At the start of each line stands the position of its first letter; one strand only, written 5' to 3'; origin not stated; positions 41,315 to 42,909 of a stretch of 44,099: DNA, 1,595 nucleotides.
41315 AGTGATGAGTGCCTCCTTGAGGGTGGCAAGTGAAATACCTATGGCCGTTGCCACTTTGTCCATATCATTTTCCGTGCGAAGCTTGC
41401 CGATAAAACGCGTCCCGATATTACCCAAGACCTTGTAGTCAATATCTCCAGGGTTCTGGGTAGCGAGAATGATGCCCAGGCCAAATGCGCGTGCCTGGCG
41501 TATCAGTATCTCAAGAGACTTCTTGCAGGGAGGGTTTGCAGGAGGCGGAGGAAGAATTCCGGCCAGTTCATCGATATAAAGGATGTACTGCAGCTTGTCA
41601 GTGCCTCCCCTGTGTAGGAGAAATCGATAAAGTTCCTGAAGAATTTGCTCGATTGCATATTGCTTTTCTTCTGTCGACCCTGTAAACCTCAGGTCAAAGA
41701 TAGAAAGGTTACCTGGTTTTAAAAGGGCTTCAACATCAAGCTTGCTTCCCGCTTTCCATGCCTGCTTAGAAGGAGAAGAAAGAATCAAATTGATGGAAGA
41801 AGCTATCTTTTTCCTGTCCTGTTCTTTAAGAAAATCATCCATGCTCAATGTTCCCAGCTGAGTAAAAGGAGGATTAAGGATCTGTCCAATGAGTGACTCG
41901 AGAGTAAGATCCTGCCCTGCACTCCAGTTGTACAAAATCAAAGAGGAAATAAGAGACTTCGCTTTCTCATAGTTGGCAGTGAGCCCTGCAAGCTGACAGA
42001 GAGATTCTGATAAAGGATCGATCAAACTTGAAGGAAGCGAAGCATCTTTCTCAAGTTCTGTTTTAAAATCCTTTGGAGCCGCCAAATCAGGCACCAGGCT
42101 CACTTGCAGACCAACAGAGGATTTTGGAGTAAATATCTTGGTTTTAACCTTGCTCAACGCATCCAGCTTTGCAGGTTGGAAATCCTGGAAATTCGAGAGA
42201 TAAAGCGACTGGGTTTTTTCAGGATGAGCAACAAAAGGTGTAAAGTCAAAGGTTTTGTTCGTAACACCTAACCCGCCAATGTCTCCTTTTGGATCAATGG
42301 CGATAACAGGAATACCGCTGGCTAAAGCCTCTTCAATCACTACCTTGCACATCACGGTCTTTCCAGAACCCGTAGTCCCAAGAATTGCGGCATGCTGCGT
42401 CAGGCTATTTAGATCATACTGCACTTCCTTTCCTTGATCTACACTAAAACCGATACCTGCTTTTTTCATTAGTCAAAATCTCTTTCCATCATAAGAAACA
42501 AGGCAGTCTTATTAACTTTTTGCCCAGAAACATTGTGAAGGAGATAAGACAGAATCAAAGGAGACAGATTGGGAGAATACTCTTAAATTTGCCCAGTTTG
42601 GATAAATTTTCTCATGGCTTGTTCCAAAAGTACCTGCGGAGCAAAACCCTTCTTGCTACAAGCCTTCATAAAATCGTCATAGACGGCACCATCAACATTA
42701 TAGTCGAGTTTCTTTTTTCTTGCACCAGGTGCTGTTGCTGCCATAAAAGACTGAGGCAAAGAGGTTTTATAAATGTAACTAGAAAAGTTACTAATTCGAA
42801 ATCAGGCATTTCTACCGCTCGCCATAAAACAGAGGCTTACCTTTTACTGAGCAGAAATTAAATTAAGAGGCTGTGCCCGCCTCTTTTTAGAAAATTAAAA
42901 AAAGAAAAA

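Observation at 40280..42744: RHH regulator plus a HerA/FtsK-like ATPase with a long basic coiled-coil tail: an orphan two-gene module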

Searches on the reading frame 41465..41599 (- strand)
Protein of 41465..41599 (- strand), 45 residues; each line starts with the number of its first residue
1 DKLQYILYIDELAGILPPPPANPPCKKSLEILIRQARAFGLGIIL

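Call 82: find_related_loci(query=A5, collection=genome_contigs, flank=7000)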
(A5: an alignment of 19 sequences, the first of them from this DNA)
Query A5 (45 aa) in genome_contigs; peptide patterns used: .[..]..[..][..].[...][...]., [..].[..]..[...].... (x = any residue, [..] = any of these).
52 stretches matched a pattern; 36 encode a relative of the query (tblastn E <= 1e-3); 36 distinct loci.
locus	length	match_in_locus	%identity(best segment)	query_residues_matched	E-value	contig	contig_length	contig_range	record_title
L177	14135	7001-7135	80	1-45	9e-22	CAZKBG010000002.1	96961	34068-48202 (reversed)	MAG TPA_asm: uncultured archaeon isolate binchicken_co115_172 genome assembly, contig: NODE_418_length_96961_cov_25.4461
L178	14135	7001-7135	82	1-45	7e-22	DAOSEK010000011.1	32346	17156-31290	MAG TPA_asm: Candidatus Woesearchaeota archaeon isolate AMR_MDS_1807 NODE_678_length_32346_cov_7.844601, whole genome sh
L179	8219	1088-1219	82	2-45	3e-21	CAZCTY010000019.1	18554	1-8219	MAG TPA_asm: uncultured Methanosarcinales archaeon isolate binchicken_co32_391 genome assembly, contig: NODE_4558_length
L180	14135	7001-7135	80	1-45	4e-21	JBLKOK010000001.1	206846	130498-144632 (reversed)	MAG: Candidatus Woesearchaeota archaeon isolate MAG.257 NODE_91_length_206846_cov_13.175805, whole genome shotgun sequen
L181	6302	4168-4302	78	1-45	7e-21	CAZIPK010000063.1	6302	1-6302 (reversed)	MAG TPA_asm: uncultured archaeon isolate binchicken_co16_357 genome assembly, contig: NODE_20312_length_6302_cov_4.73363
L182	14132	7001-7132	82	2-45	1e-20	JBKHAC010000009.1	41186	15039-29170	MAG: Candidatus Woesearchaeota archaeon isolate D1M01_101 NODE_1003_length_41186_cov_8.208675, whole genome shotgun sequ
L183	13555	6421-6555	73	1-45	1e-20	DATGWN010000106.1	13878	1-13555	MAG TPA_asm: Acidobacteriota bacterium isolate SMAG_U10583 k141_547976, whole genome shotgun sequence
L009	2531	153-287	69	1-45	7e-20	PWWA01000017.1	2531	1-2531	MAG: Candidatus Woesearchaeota archaeon isolate CSSed11_337R1 CS-Sed11-C116939, whole genome shotgun sequence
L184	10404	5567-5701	73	1-45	2e-19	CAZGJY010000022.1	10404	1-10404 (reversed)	MAG TPA_asm: uncultured Methanosarcinales archaeon isolate binchicken_co54_32 genome assembly, contig: NODE_11626_length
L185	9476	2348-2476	74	3-45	1e-18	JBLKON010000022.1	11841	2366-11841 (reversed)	MAG: Candidatus Woesearchaeota archaeon isolate MAG.180 NODE_14662_length_11841_cov_4.577355, whole genome shotgun seque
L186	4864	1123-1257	87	1-45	2e-17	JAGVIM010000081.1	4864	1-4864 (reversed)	MAG: Nanoarchaeota archaeon isolate DeMMO1_8 c_000000020156, whole genome shotgun sequence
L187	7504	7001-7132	64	2-45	1e-16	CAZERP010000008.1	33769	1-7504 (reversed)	MAG TPA_asm: Candidatus Micrarchaeota archaeon isolate SRP278252_co2_6 genome assembly, contig: NODE_2524_length_33769_c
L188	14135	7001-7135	87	1-45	7e-16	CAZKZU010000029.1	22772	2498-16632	MAG TPA_asm: uncultured Methanosarcinales archaeon isolate SRP272421_co1_15 genome assembly, contig: NODE_5726_length_22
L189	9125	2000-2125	60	4-45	2e-14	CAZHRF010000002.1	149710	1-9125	MAG TPA_asm: uncultured archaeon isolate SRP141376_co2_229 genome assembly, contig: NODE_235_length_149710_cov_93.899302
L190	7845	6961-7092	84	2-45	3e-14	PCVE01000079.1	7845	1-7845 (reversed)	MAG: Candidatus Woesearchaeota archaeon CG11_big_fil_rev_8_21_14_0_20_43_8 CG11_8_21_14_0.20_scaffold_6413_c, whole geno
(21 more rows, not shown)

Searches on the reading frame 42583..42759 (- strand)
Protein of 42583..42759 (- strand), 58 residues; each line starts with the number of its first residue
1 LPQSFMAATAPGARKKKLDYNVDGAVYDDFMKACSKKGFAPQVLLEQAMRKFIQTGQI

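Call 3: search_protein_families(library=pfam, proteins=[window:42583-42759:-], max_evalue=0.1)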
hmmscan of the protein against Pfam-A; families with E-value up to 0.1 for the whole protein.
window:42583-42759:- (58 aa): 0 families

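Call 4: search_protein_families(library=padloc, proteins=[window:42583-42759:-], max_evalue=0.1)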
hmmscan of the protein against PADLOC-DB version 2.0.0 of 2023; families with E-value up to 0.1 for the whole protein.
window:42583-42759:- (58 aa): 0 families

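Call 5: search_protein_families(library=ncbifam, proteins=[window:42583-42759:-], max_evalue=0.1)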
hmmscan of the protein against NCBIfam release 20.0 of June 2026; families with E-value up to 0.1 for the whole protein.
window:42583-42759:- (58 aa): 1 family
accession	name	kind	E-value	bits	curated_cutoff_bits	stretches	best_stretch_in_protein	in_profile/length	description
NF047520.1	trans_act_CidR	equivalog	0.05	12.8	415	1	20-54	194-228/292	cidABC operon transcriptional activator CidR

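Call 25: find_homologous_proteins(query=window:42586-42744:-, max_evalue=0.01)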
Query seq(53 aa) (53 aa): 42 proteins with E <= 0.01 among 42 candidates.
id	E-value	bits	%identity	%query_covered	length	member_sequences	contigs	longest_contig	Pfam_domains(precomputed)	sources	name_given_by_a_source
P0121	6.1e-26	105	92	100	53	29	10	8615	-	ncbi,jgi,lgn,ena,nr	ncbi:MAG TPA: hypothetical protein VJK03_03090 [Candidatus Nanoarchaeia archaeon]|nr:hypothetical pr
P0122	1.4e-25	104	94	100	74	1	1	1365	-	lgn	-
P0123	3.5e-25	103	92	100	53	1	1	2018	-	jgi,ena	-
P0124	4.7e-25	103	91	100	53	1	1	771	-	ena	-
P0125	4.7e-25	103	92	100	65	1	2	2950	-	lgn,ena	-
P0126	5.5e-25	102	91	100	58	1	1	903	-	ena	-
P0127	8.5e-25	102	89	100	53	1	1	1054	-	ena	-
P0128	1.3e-24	101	91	100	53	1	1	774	-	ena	-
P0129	2.2e-24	101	87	100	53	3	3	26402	-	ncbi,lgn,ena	-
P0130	2.4e-24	100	87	100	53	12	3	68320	-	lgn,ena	-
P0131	2.6e-24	100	87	100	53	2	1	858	-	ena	-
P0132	3.2e-24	100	87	100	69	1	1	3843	-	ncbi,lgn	-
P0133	1.0e-23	99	87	100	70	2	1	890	-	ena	-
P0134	1.1e-23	98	89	100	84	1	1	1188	-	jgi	jgi:hypothetical protein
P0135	1.4e-23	98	83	100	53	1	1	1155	-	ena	-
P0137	3.8e-23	97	87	100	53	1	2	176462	-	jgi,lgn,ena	-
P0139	9.5e-23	96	83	100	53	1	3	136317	-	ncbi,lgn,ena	-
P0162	1.3e-12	64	60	100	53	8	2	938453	-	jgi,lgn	jgi:hypothetical protein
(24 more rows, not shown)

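Call 26: find_encoding_contigs(protein=P0137, flank=4000, max_places=2)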
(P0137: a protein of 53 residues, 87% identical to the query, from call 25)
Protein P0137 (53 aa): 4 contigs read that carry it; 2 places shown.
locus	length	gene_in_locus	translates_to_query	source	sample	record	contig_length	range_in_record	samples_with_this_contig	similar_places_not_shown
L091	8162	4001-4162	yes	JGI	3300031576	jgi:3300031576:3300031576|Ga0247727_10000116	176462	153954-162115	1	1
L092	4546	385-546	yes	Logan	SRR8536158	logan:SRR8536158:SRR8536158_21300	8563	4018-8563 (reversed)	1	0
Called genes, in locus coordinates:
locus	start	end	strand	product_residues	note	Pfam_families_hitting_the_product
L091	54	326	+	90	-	PF04014:MazE_antitoxin (weak)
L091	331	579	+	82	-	PF05016:ParE_toxin (weak)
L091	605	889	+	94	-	PF13376:OmdA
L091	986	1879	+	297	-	PF06983:3-dmu-9_3-mt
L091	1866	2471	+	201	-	PF28474:DUF8412, PF13376:OmdA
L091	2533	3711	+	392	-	PF01142:TruD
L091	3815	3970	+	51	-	-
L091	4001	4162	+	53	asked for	-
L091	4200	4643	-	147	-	PF02353:CMAS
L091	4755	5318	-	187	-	PF02353:CMAS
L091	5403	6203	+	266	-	PF02421:FeoB_N (faint), PF01926:MMR_HSR1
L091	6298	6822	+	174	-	PF01625:PMSR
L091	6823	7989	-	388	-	PF00890:FAD_binding_2 (weak), PF01266:DAO, PF01494:FAD_binding_3 (faint), PF13450:NAD_binding_8 (faint)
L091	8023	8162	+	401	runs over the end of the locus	PF03435:Sacchrp_dh_NADP, PF16653:Sacchrp_dh_C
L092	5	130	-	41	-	-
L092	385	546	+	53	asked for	-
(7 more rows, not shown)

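Call 27: find_encoding_contigs(protein=P0139, flank=4000, max_places=2)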
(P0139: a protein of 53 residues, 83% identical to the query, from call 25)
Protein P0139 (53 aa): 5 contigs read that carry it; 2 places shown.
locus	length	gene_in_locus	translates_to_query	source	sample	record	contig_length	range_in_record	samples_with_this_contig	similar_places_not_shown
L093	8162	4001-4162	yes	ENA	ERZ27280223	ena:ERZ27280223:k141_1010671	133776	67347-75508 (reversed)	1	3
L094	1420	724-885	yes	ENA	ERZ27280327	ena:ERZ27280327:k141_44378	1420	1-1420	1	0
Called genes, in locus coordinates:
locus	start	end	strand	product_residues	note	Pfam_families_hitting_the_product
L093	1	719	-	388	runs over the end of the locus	PF05673:DUF815 (faint), PF00004:AAA, PF13173:AAA_14 (faint), PF21960:RCF1-5-like_lid (weak)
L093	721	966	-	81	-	-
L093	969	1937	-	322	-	PF05496:RuvB_N, PF01078:Mg_chelatase (faint), PF00004:AAA, PF13173:AAA_14 (weak), PF13177:DNA_pol3_delta2, PF21960:RCF1-5-like_lid (weak), PF25361:AAA_lid_RFC1 (weak), PF08542:Rep_fac_C, +1 more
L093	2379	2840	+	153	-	-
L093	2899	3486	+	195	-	-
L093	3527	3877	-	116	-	-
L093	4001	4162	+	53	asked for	-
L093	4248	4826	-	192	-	PF03352:Adenine_glyco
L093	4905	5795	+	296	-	PF01784:DUF34_NIF3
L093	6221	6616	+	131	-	PF04014:MazE_antitoxin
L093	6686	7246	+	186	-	-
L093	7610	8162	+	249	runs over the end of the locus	PF03193:RsgA_GTPase, PF01926:MMR_HSR1, PF02421:FeoB_N (weak)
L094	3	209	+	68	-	?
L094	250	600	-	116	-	-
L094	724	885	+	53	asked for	-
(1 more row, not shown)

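Call 28: find_encoding_contigs(protein=P0162, flank=4000, max_places=2)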
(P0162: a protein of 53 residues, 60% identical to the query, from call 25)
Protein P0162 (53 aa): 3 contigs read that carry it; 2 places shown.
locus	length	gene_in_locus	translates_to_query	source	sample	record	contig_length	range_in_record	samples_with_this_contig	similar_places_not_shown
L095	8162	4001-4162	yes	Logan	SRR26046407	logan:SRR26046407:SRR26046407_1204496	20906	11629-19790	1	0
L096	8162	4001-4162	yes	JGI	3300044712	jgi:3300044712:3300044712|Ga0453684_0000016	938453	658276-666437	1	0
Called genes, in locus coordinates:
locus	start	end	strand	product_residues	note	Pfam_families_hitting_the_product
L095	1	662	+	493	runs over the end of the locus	PF00083:Sugar_tr (weak), PF07690:MFS_1, PF13347:MFS_2 (weak)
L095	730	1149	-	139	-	PF04138:GtrA_DPMS_TM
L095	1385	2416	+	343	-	PF13473:Cupredoxin_1 (weak), PF00127:Copper-bind (faint)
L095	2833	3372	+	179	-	PF00226:DnaJ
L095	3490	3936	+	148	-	PF01155:HypA (faint), PF23145:Zf_2nd_IFT121 (faint), PF12773:DZR (faint)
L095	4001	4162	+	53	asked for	-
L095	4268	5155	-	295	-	PF01641:SelR, PF01625:PMSR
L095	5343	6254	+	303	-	PF04055:Radical_SAM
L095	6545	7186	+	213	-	PF00702:Hydrolase, PF12710:HAD (weak), PF13419:HAD_2, PF13242:Hydrolase_like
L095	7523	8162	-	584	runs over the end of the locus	?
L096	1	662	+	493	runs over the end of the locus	PF00083:Sugar_tr (weak), PF07690:MFS_1, PF13347:MFS_2 (weak)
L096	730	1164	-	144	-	PF04138:GtrA_DPMS_TM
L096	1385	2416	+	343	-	PF13473:Cupredoxin_1 (weak), PF00127:Copper-bind (faint)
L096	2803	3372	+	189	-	PF00226:DnaJ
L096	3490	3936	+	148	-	PF01155:HypA (faint), PF23145:Zf_2nd_IFT121 (faint), PF12773:DZR (faint)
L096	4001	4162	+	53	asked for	-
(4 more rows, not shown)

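Call 32: search_solved_structures(query=A2, max_evalue=10, show_alignments=3)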
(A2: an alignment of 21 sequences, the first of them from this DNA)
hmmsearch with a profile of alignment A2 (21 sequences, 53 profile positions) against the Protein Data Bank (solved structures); distinct sequences matched with E-value up to 10: 7.
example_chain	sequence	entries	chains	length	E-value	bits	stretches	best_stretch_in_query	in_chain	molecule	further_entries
7v5v_A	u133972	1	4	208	0.2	14.8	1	20-38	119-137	RipR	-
7xro_B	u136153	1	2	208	0.2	14.8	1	20-38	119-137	RipR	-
8jrb_A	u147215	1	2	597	0.24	14.6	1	8-46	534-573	DNA polymerase I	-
5iww_D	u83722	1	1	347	1.2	12.4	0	18-33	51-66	PLS9-PPR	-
7pwf_a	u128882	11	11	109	1.2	12.3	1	16-35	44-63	40S ribosomal protein S26 | Ribosomal protein S26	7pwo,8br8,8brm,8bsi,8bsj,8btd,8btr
1p94_A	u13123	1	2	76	1.3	12.3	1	8-42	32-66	plasmid partition protein ParG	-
6imm_R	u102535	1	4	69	1.7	11.9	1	13-29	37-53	Assembly protein E3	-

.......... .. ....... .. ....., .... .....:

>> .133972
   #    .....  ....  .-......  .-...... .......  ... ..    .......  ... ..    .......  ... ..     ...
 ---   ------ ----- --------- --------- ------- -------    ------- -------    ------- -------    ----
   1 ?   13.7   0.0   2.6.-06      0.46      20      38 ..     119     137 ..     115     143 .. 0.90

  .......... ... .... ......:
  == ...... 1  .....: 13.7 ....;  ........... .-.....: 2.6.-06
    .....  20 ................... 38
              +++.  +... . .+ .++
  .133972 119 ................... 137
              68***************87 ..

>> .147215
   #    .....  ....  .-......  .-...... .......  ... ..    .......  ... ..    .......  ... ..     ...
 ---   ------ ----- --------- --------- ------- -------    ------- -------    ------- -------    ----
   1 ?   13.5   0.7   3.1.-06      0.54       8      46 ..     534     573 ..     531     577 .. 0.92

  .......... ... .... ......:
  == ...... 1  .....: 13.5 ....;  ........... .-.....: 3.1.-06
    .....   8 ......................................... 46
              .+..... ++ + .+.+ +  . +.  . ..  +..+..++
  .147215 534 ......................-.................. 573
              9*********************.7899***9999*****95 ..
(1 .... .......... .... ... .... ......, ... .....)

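Call 33: search_protein_families(library=pfam, alignment_id=A2, max_evalue=10)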
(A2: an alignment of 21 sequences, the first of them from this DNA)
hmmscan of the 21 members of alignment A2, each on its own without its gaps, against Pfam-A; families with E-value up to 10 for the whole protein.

A. member 1, seq(53 aa): 0 families

B. families by the number of members that match (of 21 scanned): 7 families
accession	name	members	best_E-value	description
PF09274.16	ParG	5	0.031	ParG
PF13619.11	KTSC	2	0.065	KTSC domain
PF24480.1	TPGS1_C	2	0.079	Tubulin polyglutamylase complex subunit 1-like, C-terminal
PF07835.17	COX4_pro_2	1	0.012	Bacterial aa3 type cytochrome c oxidase subunit IV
PF16676.10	FOXO-TAD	1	0.14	Transactivation domain of FOXO protein family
PF07894.18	SACK1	1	0.15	Scaffolding anchor of CK1 domain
PF03288.22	Pox_D5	1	0.17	Poxvirus D5 protein-like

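Call 53: find_related_loci(query=A2, collection=genome_contigs, flank=6000)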
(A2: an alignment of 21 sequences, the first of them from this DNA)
Query A2 (53 aa) in genome_contigs; peptide patterns used: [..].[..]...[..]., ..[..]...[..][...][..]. (x = any residue, [..] = any of these).
162 stretches matched a pattern; 137 encode a relative of the query (tblastn E <= 1e-3); the best 80 are kept; 80 distinct loci.
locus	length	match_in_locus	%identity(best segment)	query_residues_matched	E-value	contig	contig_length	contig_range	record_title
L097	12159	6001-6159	94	1-53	8e-31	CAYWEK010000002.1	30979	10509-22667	MAG TPA_asm: Candidatus Woesearchaeota archaeon isolate binchicken_co54_402 genome assembly, contig: NODE_2447_length_30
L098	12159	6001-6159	92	1-53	2e-30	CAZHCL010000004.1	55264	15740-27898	MAG TPA_asm: Candidatus Woesearchaeota archaeon isolate binchicken_co241_47 genome assembly, contig: NODE_533_length_552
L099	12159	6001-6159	91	1-53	6e-30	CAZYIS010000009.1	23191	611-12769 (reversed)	MAG TPA_asm: Candidatus Woesearchaeota archaeon isolate SRP142039_co2_64 genome assembly, contig: NODE_1045_length_23191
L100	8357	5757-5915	91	1-53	9e-30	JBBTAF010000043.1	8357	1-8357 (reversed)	MAG: Nanoarchaeota archaeon isolate H43-bin007_1 H43_bin007_1_000000000043, whole genome shotgun sequence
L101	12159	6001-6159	91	1-53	9e-30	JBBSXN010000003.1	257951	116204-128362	MAG: Nanoarchaeota archaeon isolate H43-bin083_1 H43_bin083_1_000000000003, whole genome shotgun sequence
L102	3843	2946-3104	87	1-53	3e-29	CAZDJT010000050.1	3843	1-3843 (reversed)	MAG TPA_asm: Candidatus Woesearchaeota archaeon isolate ERP125453_co1_525 genome assembly, contig: NODE_33647_length_384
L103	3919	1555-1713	87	1-53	3e-28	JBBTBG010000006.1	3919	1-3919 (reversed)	MAG: Nanoarchaeota archaeon isolate H32-bin084_1 H32_bin084_1_000000000006, whole genome shotgun sequence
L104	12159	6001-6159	83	1-53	1e-27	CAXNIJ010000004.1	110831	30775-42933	MAG: Candidatus Pacearchaeota archaeon isolate MaH-04nov19-88 genome assembly, contig: MaH-04nov19-C208, whole genome sh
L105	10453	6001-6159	81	1-53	3e-27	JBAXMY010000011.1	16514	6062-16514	MAG: archaeon isolate ELA465 MAG465_11, whole genome shotgun sequence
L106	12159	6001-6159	83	1-53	4e-27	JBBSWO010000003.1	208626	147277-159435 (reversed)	MAG: Nanoarchaeota archaeon isolate H41-bin116_1 H41_bin116_1_000000000003, whole genome shotgun sequence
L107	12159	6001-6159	79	1-53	5e-27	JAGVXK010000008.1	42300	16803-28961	Candidatus Pacearchaeota archaeon isolate RIFCSPHIGHO2_01_FULL_35_25 rifcsphigho2_01_scaffold_1340, whole genome shotgun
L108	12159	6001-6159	77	1-53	1e-26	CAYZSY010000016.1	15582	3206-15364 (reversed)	MAG TPA_asm: Candidatus Woesearchaeota archaeon isolate SRP050083_co3_204 genome assembly, contig: NODE_2947_length_1558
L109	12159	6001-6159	81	1-53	1e-26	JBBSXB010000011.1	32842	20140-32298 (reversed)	MAG: Nanoarchaeota archaeon isolate H41-bin091_1 H41_bin091_1_000000000011, whole genome shotgun sequence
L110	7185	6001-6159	81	1-53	3e-26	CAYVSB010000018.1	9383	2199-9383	MAG TPA_asm: Candidatus Woesearchaeota archaeon isolate SRP050083_co2_409 genome assembly, contig: NODE_6019_length_9383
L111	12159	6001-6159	81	1-53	4e-26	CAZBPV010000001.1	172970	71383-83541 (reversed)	MAG TPA_asm: Candidatus Woesearchaeota archaeon isolate binchicken_co364_679 genome assembly, contig: NODE_15_length_172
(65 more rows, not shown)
